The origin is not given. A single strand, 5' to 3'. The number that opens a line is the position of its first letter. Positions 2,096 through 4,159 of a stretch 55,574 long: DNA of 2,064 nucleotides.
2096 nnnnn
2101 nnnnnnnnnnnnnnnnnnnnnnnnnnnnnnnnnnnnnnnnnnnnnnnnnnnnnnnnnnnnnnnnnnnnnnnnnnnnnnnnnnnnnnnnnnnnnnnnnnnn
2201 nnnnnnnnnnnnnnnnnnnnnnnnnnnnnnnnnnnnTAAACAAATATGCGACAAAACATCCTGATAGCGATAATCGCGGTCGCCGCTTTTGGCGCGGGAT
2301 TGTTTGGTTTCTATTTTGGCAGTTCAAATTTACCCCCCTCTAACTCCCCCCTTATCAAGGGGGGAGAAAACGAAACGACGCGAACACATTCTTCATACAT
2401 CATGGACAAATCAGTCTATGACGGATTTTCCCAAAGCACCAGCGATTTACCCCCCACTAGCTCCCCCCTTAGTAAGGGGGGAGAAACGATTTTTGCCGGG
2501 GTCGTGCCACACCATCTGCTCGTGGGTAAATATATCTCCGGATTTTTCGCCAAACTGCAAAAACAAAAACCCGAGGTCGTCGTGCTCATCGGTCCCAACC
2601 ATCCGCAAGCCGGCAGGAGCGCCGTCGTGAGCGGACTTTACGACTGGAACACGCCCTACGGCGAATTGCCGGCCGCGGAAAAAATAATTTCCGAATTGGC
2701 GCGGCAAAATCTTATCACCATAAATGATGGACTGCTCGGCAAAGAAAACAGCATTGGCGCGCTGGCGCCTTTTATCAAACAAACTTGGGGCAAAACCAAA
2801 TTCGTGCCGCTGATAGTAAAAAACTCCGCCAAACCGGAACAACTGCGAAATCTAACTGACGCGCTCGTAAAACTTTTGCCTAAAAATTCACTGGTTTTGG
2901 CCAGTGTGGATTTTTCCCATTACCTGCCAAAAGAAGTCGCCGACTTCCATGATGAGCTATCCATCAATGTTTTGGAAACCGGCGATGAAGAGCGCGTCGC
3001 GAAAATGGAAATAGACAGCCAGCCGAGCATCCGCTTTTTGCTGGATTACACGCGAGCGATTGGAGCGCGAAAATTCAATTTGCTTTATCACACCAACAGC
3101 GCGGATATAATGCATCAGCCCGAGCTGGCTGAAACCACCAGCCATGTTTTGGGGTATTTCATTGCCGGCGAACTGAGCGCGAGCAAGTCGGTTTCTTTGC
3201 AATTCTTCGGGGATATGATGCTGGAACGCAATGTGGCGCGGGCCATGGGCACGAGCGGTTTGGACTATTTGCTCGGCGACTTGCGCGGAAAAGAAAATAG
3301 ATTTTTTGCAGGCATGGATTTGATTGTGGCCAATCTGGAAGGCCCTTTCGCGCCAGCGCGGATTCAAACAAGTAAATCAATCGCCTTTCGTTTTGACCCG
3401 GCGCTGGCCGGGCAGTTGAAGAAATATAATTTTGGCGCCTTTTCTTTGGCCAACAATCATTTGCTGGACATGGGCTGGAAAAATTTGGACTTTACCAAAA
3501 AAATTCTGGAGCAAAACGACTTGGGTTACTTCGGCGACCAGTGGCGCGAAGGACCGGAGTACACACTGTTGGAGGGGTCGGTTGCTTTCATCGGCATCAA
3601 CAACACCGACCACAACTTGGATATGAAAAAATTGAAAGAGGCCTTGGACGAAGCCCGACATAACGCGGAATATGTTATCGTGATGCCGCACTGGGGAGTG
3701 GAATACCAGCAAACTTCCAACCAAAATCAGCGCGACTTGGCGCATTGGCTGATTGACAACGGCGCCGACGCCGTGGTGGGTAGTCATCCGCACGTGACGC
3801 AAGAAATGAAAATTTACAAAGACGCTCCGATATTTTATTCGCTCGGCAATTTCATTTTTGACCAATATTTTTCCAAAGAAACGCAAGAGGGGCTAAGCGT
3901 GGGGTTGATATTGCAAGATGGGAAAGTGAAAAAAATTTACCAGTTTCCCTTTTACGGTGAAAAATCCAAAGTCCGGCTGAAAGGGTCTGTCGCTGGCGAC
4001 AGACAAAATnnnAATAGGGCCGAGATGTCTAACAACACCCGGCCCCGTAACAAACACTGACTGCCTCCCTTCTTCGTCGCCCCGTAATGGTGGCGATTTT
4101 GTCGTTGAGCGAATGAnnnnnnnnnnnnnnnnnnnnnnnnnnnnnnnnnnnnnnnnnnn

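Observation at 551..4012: Adjacent membrane-anchored pair: a 562-aa orphan and a MEMO1-like/CapA-like fusion protein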

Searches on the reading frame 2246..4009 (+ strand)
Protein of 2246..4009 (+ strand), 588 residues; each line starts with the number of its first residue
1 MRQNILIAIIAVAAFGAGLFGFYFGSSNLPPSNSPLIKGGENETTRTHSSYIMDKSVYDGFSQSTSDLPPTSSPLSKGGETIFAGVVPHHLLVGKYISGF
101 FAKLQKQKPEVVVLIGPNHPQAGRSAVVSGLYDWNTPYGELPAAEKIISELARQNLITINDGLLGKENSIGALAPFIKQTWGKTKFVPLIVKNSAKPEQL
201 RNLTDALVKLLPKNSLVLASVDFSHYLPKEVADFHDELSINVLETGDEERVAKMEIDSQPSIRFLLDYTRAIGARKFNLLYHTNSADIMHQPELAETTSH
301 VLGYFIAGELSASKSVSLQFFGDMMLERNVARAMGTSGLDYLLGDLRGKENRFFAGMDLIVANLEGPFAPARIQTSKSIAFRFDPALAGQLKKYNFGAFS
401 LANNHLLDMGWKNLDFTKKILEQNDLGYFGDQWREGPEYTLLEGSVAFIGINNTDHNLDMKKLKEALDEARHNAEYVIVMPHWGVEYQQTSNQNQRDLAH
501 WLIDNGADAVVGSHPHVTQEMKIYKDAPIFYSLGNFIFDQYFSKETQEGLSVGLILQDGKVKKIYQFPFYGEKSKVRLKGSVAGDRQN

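Call 3: search_protein_families(library=pfam, proteins=[window:2246-4009:+], max_evalue=0.1)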
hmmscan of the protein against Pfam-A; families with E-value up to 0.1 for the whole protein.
window:2246-4009:+ (588 aa): 5 families
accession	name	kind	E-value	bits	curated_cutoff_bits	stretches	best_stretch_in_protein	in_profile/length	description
PF09587.15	PGA_cap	-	3.1e-55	187.9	27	1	318-540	2-255/255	Bacterial capsule synthesis protein PGA_cap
PF01875.22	Memo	-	3.9e-26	92.3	27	1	88-289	39-256/269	Memo-like protein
PF00149.33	Metallophos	-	0.0062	17.4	21.5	1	432-517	108-190/191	Calcineurin-like phosphoesterase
PF02900.23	LigB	-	0.047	13.2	26.3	0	169-233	118-189/269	Catalytic LigB subunit of aromatic ring-opening dioxygenase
PF24932.1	UBA_NBR1_C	-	0.089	13.2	27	0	406-425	8-27/40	Next to BRCA1 gene 1 protein-like, C-terminal UBA domain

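Call 4: search_protein_families(library=ncbifam, proteins=[window:2246-4009:+], max_evalue=0.1)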
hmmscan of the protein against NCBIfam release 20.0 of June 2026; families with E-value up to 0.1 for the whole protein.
window:2246-4009:+ (588 aa): 3 families
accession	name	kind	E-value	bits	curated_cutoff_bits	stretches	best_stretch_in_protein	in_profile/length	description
TIGR04336.1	AmmeMemoSam_B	hypoth_equivalog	4e-33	114.8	26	1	76-291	31-258/270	AmmeMemoRadiSam system protein B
NF001987.0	PRK00782.1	equivalog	3.8e-22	78.8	295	1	76-291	31-253/267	MEMO1 family protein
NF038314.1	epimerase_MslH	equivalog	4.7e-16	58.2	700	1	457-537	234-316/439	lasso peptide C-terminal Trp epimerase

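Call 8: find_homologous_proteins(query=window:2246-4009:+)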
Query window:2246-4009:+ (588 aa): 721 proteins with E <= 0.001 among 8000 candidates; the best 120 are listed.
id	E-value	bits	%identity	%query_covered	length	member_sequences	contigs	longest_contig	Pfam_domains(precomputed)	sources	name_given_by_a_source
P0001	0.0e+0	1081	100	81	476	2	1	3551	PF09587.16,PF01875.23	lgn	-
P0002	1.2e-288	977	75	98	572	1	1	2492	PF09587.16,PF01875.23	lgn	-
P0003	5.3e-211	720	55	98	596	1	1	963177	PF09587.16,PF01875.23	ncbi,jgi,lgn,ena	ncbi:MAG: AmmeMemoRadiSam system protein B [Patescibacteria group bacterium]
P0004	1.1e-210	719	56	99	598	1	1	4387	PF09587.16,PF01875.23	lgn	-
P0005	1.5e-202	692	53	98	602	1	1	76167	PF09587.16,PF01875.23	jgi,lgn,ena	-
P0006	2.0e-200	685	55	100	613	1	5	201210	PF09587.16,PF01875.23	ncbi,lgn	-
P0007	2.3e-198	678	54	99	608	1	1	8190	PF09587.16,PF01875.23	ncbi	-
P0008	3.4e-198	678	53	99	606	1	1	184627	PF09587.16,PF01875.23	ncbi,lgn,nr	ncbi:MAG: AmmeMemoRadiSam system protein B [Candidatus Magasanikbacteria bacterium]|nr:AmmeMemoRadiS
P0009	3.5e-198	678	53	98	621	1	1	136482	PF09587.16,PF01875.23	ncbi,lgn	-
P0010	3.5e-197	675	54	100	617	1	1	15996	PF09587.16,PF01875.23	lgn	-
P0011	1.5e-196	673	53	100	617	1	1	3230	PF09587.16,PF01875.23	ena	-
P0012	3.4e-196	671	52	99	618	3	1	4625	PF09587.16,PF01875.23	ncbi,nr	ncbi:MAG: AmmeMemoRadiSam system protein B [bacterium]|nr:AmmeMemoRadiSam system protein B [bacteriu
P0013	4.5e-194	664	54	100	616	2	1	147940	PF09587.16,PF01875.23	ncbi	-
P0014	9.3e-194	663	50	99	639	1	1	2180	PF09587.16,PF01875.23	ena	-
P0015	1.3e-193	663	52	98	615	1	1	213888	PF09587.16,PF01875.23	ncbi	-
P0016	1.4e-193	663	54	92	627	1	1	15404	PF09587.16,PF01875.23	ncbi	-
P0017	6.5e-193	661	51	98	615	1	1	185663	PF09587.16,PF01875.23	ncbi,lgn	-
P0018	8.8e-193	660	53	100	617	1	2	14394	PF09587.16,PF01875.23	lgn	-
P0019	3.5e-191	655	52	100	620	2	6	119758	PF09587.16,PF01875.23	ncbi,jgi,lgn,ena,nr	ncbi:MAG TPA: AmmeMemoRadiSam system protein B [Patescibacteria group bacterium]|nr:AmmeMemoRadiSam 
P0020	5.0e-191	654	54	91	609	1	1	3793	PF09587.16,PF01875.23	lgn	-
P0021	2.8e-190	652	53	100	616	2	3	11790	PF09587.16,PF01875.23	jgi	-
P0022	4.2e-190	651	53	93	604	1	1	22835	PF09587.16,PF01875.23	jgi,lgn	-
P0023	6.6e-190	651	51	99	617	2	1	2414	PF09587.16,PF01875.23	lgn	-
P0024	2.5e-188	645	52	99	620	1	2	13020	PF09587.16,PF01875.23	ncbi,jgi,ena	-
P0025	6.7e-187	641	51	99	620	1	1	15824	PF09587.16,PF01875.23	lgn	-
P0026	3.4e-185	635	50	99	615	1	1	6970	PF09587.16,PF01875.23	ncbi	-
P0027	3.8e-185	635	53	91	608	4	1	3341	PF09587.16,PF01875.23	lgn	-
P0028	3.1e-184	632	52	100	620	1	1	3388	PF09587.16,PF01875.23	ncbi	-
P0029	9.7e-184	630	52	99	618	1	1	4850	PF09587.16,PF01875.23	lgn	-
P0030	3.6e-182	625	50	98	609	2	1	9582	PF09587.16,PF01875.23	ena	-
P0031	6.1e-182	624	47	97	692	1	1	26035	PF09587.16,PF01875.23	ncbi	-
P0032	2.3e-181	622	48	100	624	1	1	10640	PF09587.16,PF01875.23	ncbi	-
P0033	4.8e-180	618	49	100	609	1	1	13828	PF09587.16,PF01875.23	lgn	-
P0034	3.9e-179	615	55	85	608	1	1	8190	PF09587.16,PF01875.23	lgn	-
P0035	7.1e-179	614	53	98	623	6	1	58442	PF09587.16,PF01875.23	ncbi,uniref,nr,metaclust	ncbi:MAG: AmmeMemoRadiSam system protein B [Candidatus Magasanikbacteria bacterium RIFOXYD2_FULL_41_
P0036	2.6e-177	609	47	98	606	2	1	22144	PF09587.16,PF01875.23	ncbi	-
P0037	9.2e-177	607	51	92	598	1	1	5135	PF09587.16,PF01875.23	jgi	jgi:AmmeMemoRadiSam system protein B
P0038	6.6e-176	604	52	90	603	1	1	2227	PF09587.16,PF01875.23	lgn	-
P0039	1.1e-175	604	50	98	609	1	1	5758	PF09587.16,PF01875.23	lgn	-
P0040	4.5e-175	602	52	90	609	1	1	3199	PF09587.16,PF01875.23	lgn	-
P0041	6.1e-175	601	50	100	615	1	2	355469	PF09587.16,PF01875.23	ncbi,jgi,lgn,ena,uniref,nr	ncbi:MAG: AmmeMemoRadiSam system protein B [Candidatus Magasanikbacteria bacterium RIFOXYC2_FULL_42_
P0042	6.1e-175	601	50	95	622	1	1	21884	PF09587.16,PF01875.23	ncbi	-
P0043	8.5e-175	601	49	98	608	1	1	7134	PF09587.16,PF01875.23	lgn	-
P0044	2.5e-174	599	51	93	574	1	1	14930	PF09587.16,PF01875.23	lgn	-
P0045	3.3e-174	599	49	100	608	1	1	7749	PF09587.16,PF01875.23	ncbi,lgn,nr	ncbi:MAG: AmmeMemoRadiSam system protein B [Candidatus Magasanikbacteria bacterium]|nr:AmmeMemoRadiS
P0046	1.2e-173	597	48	97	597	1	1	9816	PF09587.16,PF01875.23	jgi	jgi:AmmeMemoRadiSam system protein B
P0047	5.1e-173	595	48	99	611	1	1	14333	PF09587.16,PF01875.23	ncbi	-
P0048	9.3e-173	594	49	99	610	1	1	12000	PF09587.16,PF01875.23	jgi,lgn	jgi:poly-gamma-glutamate synthesis protein (capsule biosynthesis protein)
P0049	2.3e-172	593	47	98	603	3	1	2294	PF09587.16,PF01875.23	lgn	-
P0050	8.9e-171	587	48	91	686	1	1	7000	PF09587.16,PF01875.23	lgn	-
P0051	1.4e-169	583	50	93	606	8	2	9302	PF09587.16,PF01875.23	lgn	-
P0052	8.3e-169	581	47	100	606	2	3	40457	PF09587.16,PF01875.23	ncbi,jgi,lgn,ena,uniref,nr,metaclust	ncbi:MAG: hypothetical protein UY44_C0003G0021 [Candidatus Kaiserbacteria bacterium GW2011_GWA2_49_1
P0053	1.3e-168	580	48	93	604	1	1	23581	PF09587.16,PF01875.23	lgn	-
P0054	9.2e-168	577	47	98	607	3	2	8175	PF09587.16,PF01875.23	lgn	-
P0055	4.7e-167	575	50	91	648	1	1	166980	PF09587.16,PF01875.23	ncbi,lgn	-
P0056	8.5e-167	574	51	94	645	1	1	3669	PF09587.16,PF01875.23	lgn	-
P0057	2.4e-165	569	48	98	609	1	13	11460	PF09587.16,PF01875.23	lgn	-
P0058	7.2e-165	568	47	96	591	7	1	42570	PF09587.16,PF01875.23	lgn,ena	-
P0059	1.2e-154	534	49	85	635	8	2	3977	PF09587.16,PF01875.23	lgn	-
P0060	1.9e-153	530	47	90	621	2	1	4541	PF09587.16,PF01875.23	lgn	-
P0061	9.0e-145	502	59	64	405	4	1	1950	PF09587.16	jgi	jgi:poly-gamma-glutamate synthesis protein (capsule biosynthesis protein)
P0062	4.0e-142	493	45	98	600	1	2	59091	PF09587.16,PF01875.23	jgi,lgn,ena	-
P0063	2.6e-140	487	45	93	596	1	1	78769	PF09587.16,PF01875.23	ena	-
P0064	2.8e-140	487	48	86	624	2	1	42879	PF09587.16,PF01875.23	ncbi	-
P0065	3.6e-140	486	47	89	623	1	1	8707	PF09587.16,PF01875.23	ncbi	-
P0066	1.5e-139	484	44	95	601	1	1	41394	PF09587.16,PF01875.23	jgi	jgi:AmmeMemoRadiSam system protein B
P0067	1.1e-138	481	46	88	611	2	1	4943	PF09587.16,PF01875.23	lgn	-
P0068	2.3e-138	480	43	97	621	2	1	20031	PF09587.16,PF01875.23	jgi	jgi:AmmeMemoRadiSam system protein B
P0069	2.5e-138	480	46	90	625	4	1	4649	PF09587.16,PF01875.23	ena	-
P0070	3.2e-138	480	44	89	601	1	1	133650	PF09587.16,PF01875.23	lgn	-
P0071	7.1e-138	479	46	85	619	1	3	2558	PF09587.16,PF01875.23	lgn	-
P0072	1.4e-137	478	43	90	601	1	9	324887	PF09587.16,PF01875.23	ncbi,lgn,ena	-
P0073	3.2e-137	477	45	85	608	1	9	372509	PF09587.16,PF01875.23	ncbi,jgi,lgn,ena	-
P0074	4.9e-137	476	48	85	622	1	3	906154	PF09587.16,PF01875.23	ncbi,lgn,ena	-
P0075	4.9e-137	476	42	93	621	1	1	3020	PF09587.16,PF01875.23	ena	-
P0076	6.1e-137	476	47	85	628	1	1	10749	PF09587.16,PF01875.23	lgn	-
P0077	1.6e-136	474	44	89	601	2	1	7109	PF09587.16,PF01875.23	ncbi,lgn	-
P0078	4.0e-136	473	41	97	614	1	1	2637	PF09587.16,PF01875.23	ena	-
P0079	5.5e-136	473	42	98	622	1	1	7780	PF09587.16,PF01875.23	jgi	-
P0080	8.5e-136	472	45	89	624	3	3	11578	PF09587.16,PF01875.23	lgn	-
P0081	1.6e-135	471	46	85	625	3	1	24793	PF09587.16,PF01875.23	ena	-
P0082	1.6e-135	471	43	90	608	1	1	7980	PF09587.16,PF01875.23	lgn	-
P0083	3.3e-135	470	44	89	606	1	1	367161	PF09587.16,PF01875.23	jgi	jgi:AmmeMemoRadiSam system protein B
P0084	3.4e-135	470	45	89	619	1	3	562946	PF09587.16,PF01875.23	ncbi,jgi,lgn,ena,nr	ncbi:MAG TPA: AmmeMemoRadiSam system protein B [Candidatus Magasanikbacteria bacterium]|nr:AmmeMemoR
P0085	5.6e-135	469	44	92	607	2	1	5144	PF09587.16,PF01875.23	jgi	-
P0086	1.0e-134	468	45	84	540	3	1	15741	PF09587.16,PF01875.23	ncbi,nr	ncbi:MAG: AmmeMemoRadiSam system protein B, partial [Candidatus Magasanikbacteria bacterium]|nr:Amme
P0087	6.5e-134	466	45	89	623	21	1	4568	PF09587.16,PF01875.23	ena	-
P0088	1.1e-133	465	46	85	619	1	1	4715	PF09587.16,PF01875.23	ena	-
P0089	2.6e-132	460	43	91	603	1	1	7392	PF09587.16,PF01875.23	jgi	-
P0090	7.9e-132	459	42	93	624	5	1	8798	PF09587.16,PF01875.23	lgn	-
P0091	5.7e-131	456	40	97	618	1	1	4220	PF09587.16,PF01875.23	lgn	-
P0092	6.0e-131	456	44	84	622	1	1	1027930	PF09587.16,PF01875.23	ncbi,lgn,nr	ncbi:MAG: AmmeMemoRadiSam system protein B [bacterium]|nr:AmmeMemoRadiSam system protein B [bacteriu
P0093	6.2e-131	456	41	93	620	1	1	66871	PF09587.16,PF01875.23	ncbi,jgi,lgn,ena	ncbi:MAG: AmmeMemoRadiSam system protein B [Candidatus Magasanikbacteria bacterium]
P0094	6.7e-131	456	43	94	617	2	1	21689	PF09587.16,PF01875.23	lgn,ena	-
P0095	1.6e-130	455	44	84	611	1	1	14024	PF09587.16,PF01875.23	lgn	-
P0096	1.9e-130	454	42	89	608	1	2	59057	PF09587.16,PF01875.23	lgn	-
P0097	2.4e-130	454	43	93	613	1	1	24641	PF09587.16,PF01875.23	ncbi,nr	ncbi:MAG: AmmeMemoRadiSam system protein B [Candidatus Magasanikbacteria bacterium]|nr:AmmeMemoRadiS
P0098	1.0e-129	452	43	86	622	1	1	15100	PF09587.16,PF01875.23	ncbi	-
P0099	1.1e-128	448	44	84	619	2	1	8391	PF09587.16,PF01875.23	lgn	-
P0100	1.2e-128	448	44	92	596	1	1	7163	PF09587.16,PF01875.23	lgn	-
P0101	1.6e-128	448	42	89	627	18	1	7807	PF09587.16,PF01875.23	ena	-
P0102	3.4e-128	447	42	91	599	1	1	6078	PF09587.16,PF01875.23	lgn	-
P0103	5.9e-128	446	43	85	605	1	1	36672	PF09587.16,PF01875.23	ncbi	-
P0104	6.5e-128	446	44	84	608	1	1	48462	PF09587.16,PF01875.23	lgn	-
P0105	7.4e-128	446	44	84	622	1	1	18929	PF09587.16,PF01875.23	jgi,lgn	jgi:poly-gamma-glutamate synthesis protein (capsule biosynthesis protein)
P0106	1.1e-127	445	39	98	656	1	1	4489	PF09587.16,PF01875.23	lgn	-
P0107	9.1e-127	442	42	89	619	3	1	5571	PF09587.16,PF01875.23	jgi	jgi:poly-gamma-glutamate synthesis protein (capsule biosynthesis protein)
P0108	7.7e-126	439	40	97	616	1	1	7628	PF09587.16,PF01875.23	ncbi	-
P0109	8.2e-126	439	43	88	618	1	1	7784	PF09587.16,PF01875.23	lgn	-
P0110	3.0e-125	437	44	85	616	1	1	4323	PF09587.16,PF01875.23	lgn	-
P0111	7.0e-125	436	42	86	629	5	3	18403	PF09587.16,PF01875.23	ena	-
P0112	1.1e-124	435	42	91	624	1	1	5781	PF09587.16,PF01875.23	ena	-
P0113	3.4e-124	434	52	71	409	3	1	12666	PF09587.16,PF01875.23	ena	-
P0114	4.7e-124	433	40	98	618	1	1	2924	PF09587.16,PF01875.23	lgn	-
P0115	7.1e-124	433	41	92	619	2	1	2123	PF09587.16,PF01875.23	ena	-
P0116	8.3e-124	432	39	98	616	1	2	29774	PF09587.16,PF01875.23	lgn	-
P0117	1.3e-123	432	40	89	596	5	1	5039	PF09587.16,PF01875.23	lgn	-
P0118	1.5e-123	431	43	85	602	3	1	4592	PF09587.16,PF01875.23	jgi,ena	-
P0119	3.1e-123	430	38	97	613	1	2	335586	PF09587.16,PF01875.23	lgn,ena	-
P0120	1.0e-122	429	42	89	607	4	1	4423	PF09587.16,PF01875.23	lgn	-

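Call 12: find_related_loci(query=A1, collection=genome_contigs, flank=8000)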
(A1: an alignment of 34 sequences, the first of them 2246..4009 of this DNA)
Query A1 (588 aa) in genome_contigs; peptide patterns used: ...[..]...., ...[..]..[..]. (x = any residue, [..] = any of these).
600 stretches matched a pattern (row limit reached: there are more); 569 encode a relative of the query (tblastn E <= 1e-3); the best 80 are kept; 80 distinct loci.
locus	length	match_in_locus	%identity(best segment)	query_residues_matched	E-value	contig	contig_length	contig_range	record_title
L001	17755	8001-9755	53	2-578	0e+0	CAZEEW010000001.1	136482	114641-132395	MAG TPA_asm: uncultured Gammaproteobacteria bacterium isolate SRP093185_co1_62 genome assembly, contig: NODE_21_length_1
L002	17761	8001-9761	54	2-587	0e+0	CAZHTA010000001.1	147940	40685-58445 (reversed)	MAG TPA_asm: uncultured Gammaproteobacteria bacterium isolate SRP272421_co2_50 genome assembly, contig: NODE_63_length_1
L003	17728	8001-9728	47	1-578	5e-179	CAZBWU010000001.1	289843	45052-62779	MAG TPA_asm: uncultured Gammaproteobacteria bacterium isolate SRP219642_co6_52 genome assembly, contig: NODE_6_length_28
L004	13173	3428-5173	47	1-588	2e-172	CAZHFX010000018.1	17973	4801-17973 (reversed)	MAG TPA_asm: uncultured Gammaproteobacteria bacterium isolate SRP062349_co5_171 genome assembly, contig: NODE_1001_lengt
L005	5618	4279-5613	52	48-491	5e-155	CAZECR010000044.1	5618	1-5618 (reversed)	MAG TPA_asm: uncultured Gammaproteobacteria bacterium isolate SRP286056_co1_68 genome assembly, contig: NODE_20795_lengt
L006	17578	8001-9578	43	54-580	1e-142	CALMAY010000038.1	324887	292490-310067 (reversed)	MAG TPA_asm: uncultured bacterium isolate SRR5676436_bin.40_CONCOCT_v1.1_MAG genome assembly, contig: ERZ724522.3, whole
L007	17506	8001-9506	48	82-578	6e-142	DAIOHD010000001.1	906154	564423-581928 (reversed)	MAG TPA_asm: Candidatus Magasanikbacteria bacterium isolate CTOTU29494 NODE_1_length_906154_cov_15.402158, whole genome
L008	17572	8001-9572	46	53-578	3e-141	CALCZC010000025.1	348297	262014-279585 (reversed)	MAG TPA_asm: uncultured bacterium isolate SRR3330206_bin.71_CONCOCT_v1.1_MAG genome assembly, contig: ERZ724085.21, whol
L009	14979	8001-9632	42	29-576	2e-138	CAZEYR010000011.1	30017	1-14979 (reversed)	MAG TPA_asm: uncultured Gammaproteobacteria bacterium isolate SRP263991_co3_384 genome assembly, contig: NODE_1290_lengt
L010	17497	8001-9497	45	82-577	9e-133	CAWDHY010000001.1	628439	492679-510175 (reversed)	MAG: Candidatus Magasanikbacteria bacterium isolate MFD04716.bin.1.125 genome assembly, contig: contig_18216, whole geno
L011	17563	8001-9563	42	67-578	7e-131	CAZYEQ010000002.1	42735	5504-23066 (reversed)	MAG TPA_asm: uncultured Gammaproteobacteria bacterium isolate SRP219642_co4_14 genome assembly, contig: NODE_1315_length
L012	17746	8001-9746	39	1-577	3e-130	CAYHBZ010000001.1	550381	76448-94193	MAG TPA_asm: uncultured Gammaproteobacteria bacterium isolate ERP119702_co3_79 genome assembly, contig: NODE_1_length_55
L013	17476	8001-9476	44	80-569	2e-129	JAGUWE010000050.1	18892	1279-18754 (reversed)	MAG: Patescibacteria group bacterium isolate DeMMO5_21 c_000000019251, whole genome shotgun sequence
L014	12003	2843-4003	53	200-578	4e-128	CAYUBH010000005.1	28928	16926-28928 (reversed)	MAG TPA_asm: uncultured Gammaproteobacteria bacterium isolate binchicken_co346_22 genome assembly, contig: NODE_295_leng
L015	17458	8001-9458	45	81-557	1e-126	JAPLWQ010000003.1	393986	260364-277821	MAG: Candidatus Magasanikiibacteriota bacterium isolate LacPavin_0920_SED2_MAG_44_15 LacPavin_0920_SED2_scaffold_578913,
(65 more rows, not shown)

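Call 19: search_solved_structures(query=window:2246-4009:+, max_evalue=0.01)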
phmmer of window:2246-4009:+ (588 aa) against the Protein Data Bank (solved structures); distinct sequences matched with E-value up to 0.01: 3.
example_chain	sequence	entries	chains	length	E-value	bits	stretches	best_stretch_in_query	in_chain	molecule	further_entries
8gq9_A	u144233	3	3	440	2.7e-11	46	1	459-538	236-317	Poly-gamma-glutamate synthesis protein (Capsule biosynthesis protein)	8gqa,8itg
8gqb_A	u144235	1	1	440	3.2e-11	45.7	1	459-538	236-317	Poly-gamma-glutamate synthesis protein (Capsule biosynthesis protein)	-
8ith_A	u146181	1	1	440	2.5e-10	42.7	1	459-538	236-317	Poly-gamma-glutamate synthesis protein (Capsule biosynthesis protein)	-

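Call 37: find_encoding_contigs(protein=P0003, flank=8000, max_places=2)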
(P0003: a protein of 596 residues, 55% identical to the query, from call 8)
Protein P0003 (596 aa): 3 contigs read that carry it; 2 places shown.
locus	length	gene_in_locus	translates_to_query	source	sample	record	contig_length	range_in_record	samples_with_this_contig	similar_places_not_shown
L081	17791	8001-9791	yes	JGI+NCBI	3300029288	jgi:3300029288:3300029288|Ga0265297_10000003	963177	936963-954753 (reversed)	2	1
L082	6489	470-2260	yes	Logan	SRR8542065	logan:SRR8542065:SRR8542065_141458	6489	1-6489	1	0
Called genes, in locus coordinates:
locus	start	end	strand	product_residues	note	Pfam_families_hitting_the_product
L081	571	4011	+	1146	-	PF04563:RNA_pol_Rpb2_1, PF04561:RNA_pol_Rpb2_2, PF04565:RNA_pol_Rpb2_3, PF10385:RNA_pol_Rpb2_45, PF00562:RNA_pol_Rpb2_6, PF04560:RNA_pol_Rpb2_7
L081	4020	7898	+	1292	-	PF04997:RNA_pol_Rpb1_1, PF00623:RNA_pol_Rpb1_2, PF04983:RNA_pol_Rpb1_3, PF05000:RNA_pol_Rpb1_4 (weak), PF04998:RNA_pol_Rpb1_5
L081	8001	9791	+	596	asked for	PF01875:Memo, PF09587:PGA_cap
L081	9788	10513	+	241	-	PF20772:TACO1_YebC_N, PF01709:Transcrip_reg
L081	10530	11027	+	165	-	PF02075:RuvC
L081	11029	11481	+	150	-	PF00588:SpoU_methylase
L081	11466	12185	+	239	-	-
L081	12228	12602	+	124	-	PF00293:NUDIX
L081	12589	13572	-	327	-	PF00294:PfkB, PF08543:Phos_pyr_kin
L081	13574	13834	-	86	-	-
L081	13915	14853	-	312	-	PF00890:FAD_binding_2 (faint), PF01266:DAO (faint), PF07992:Pyr_redox_2, PF13738:Pyr_redox_3, PF00070:Pyr_redox (weak)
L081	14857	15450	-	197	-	PF00834:Ribul_P_3_epim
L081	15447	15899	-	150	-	PF02502:LacAB_rpiB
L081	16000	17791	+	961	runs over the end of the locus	PF00133:tRNA-synt_1, PF09334:tRNA-synt_1g (faint), PF08264:Anticodon_1, PF19302:DUF5915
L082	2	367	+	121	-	?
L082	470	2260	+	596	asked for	PF01875:Memo, PF09587:PGA_cap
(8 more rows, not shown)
